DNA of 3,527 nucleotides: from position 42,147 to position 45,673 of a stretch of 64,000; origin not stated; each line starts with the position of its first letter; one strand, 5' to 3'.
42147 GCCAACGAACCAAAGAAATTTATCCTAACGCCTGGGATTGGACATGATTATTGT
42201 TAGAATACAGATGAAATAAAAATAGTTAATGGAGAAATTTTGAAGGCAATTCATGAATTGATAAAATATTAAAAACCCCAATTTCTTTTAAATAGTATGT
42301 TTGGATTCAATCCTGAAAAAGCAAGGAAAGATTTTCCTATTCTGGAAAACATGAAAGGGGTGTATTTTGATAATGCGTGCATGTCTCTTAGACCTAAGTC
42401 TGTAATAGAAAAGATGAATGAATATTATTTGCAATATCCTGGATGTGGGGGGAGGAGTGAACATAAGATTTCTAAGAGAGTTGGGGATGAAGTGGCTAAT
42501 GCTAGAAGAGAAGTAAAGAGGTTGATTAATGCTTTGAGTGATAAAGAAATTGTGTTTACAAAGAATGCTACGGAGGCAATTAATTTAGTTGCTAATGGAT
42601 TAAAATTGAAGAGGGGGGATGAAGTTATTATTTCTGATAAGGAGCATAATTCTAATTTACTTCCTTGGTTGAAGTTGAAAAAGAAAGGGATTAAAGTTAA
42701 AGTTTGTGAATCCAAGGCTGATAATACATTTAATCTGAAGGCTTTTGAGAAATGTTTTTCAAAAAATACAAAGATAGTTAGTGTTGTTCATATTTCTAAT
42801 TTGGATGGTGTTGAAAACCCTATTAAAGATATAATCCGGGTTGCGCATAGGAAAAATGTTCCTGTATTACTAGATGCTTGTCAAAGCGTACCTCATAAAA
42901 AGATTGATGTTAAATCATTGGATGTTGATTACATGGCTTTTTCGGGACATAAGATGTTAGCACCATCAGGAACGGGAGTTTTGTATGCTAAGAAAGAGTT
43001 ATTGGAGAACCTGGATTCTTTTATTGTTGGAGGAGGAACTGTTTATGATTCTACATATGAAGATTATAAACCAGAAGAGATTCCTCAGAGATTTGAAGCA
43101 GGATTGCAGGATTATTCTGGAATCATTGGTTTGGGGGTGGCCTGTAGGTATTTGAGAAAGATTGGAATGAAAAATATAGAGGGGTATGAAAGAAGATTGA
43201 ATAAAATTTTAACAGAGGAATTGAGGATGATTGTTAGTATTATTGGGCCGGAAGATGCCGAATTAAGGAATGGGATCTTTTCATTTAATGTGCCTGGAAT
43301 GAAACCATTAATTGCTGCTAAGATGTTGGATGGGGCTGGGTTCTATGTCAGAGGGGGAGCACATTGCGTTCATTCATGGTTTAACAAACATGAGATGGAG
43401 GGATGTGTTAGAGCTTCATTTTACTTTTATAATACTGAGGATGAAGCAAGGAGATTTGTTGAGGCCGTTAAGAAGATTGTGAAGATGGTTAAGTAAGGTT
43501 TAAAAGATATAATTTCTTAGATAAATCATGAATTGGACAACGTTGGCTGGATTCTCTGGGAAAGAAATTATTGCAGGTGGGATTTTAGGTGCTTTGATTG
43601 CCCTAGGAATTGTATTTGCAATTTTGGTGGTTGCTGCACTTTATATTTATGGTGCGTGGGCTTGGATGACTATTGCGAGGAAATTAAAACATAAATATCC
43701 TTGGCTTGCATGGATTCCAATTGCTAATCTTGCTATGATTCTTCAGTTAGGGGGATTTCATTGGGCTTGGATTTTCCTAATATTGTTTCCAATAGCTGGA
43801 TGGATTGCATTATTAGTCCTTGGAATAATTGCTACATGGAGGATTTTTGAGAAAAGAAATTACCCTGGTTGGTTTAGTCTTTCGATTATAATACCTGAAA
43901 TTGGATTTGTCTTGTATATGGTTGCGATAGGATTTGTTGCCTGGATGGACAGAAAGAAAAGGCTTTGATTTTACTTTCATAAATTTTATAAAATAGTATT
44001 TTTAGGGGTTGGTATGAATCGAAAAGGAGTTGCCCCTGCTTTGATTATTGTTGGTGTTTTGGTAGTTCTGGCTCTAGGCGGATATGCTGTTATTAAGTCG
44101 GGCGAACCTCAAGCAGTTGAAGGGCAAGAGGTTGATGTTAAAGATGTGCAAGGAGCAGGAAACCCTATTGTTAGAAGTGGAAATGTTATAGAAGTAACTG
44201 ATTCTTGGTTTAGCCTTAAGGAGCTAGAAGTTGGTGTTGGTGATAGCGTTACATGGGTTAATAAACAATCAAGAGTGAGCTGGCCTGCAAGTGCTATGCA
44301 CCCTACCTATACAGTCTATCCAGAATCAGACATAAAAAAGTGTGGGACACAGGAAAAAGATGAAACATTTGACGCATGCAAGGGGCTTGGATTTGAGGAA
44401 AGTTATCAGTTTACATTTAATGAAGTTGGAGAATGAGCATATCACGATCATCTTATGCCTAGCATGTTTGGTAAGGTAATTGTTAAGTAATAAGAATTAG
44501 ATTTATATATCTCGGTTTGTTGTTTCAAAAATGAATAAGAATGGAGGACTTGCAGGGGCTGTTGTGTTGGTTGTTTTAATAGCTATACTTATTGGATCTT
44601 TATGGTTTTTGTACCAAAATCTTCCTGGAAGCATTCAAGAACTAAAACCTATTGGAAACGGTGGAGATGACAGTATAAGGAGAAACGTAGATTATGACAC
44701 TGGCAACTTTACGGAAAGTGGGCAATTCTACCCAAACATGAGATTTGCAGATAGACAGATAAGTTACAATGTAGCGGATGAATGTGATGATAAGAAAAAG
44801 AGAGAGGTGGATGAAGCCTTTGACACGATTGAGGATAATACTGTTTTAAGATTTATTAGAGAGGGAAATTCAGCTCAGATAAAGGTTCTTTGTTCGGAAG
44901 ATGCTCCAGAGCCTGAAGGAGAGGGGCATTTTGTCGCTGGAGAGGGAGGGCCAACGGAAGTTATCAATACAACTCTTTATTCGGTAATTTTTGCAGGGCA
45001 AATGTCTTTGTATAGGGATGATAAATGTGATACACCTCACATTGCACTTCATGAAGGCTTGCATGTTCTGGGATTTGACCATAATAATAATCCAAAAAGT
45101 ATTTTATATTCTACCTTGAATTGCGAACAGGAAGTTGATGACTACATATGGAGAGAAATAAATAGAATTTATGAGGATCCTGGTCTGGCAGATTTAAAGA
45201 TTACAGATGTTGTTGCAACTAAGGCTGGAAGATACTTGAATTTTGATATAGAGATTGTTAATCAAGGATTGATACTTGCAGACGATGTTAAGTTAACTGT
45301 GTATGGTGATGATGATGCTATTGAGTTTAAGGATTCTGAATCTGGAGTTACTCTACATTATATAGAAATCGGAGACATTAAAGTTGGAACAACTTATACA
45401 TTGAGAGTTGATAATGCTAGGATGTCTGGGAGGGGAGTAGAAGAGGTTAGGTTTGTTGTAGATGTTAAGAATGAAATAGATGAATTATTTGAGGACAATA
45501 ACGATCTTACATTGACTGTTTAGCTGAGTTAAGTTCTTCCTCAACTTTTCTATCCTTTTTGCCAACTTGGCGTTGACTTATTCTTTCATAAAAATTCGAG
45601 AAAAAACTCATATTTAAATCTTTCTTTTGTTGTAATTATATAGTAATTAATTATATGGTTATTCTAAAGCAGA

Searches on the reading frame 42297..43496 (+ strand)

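Call 22: search_protein_families(library=pfam, proteins=[window:42297-43496:+], max_evalue=0.01)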
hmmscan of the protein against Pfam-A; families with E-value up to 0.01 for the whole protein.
window:42297-43496:+ (399 aa): 6 families
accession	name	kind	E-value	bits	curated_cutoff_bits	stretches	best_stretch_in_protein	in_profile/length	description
PF00266.25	Aminotran_5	-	2.1e-111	372.9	21.5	1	22-387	1-371/371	Aminotransferase class-V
PF01041.23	DegT_DnrJ_EryC1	-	2.1e-08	34.2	19.8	1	79-232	36-187/360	DegT/DnrJ/EryC1/StrS aminotransferase family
PF01053.26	Cys_Met_Meta_PP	-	8.6e-06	25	27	1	72-221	56-200/381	Cys/Met metabolism PLP-dependent enzyme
PF03841.19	SelA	-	2.2e-05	24.1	22.8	1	73-240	52-234/367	L-seryl-tRNA selenium transferase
PF01212.27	Beta_elim_lyase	-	2.6e-05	24.1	27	1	60-237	21-217/288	Beta-eliminating lyase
PF00155.27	Aminotran_1_2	-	0.0004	20.1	19.7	1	68-193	46-185/361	Aminotransferase class I and II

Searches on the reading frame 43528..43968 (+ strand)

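Call 22: search_protein_families(library=pfam, proteins=[window:43528-43968:+], max_evalue=0.01)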
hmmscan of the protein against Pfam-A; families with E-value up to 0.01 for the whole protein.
window:43528-43968:+ (146 aa): 1 family
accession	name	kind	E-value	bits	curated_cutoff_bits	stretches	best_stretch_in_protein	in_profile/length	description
PF18936.5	DUF5684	-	4.8e-05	24.3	27.4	1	59-110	1-51/81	Family of unknown function (DUF5684)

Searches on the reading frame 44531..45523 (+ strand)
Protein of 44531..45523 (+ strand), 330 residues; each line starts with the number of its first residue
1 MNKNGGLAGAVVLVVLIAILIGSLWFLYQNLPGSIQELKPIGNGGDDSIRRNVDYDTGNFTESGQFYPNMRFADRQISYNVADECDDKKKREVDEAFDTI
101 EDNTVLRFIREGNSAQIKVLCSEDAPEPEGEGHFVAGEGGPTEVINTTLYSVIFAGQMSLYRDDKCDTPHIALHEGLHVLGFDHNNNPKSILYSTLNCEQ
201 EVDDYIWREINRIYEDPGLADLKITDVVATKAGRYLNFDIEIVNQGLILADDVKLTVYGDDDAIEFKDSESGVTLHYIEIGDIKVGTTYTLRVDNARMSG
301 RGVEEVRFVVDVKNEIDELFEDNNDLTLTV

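Call 22: search_protein_families(library=pfam, proteins=[window:44531-45523:+], max_evalue=0.01)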
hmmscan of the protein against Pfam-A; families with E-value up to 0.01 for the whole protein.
window:44531-45523:+ (330 aa): 3 families
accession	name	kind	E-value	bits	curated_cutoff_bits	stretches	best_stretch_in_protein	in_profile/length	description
PF07705.17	CARDB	-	1.8e-08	34.9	22.7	1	220-327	2-100/101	CARDB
PF00413.30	Peptidase_M10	-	1.1e-07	32.3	24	1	75-199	5-139/159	Matrixin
PF01400.30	Astacin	-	4.3e-07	30.2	22.5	0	74-117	4-47/189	Astacin (Peptidase family M12A)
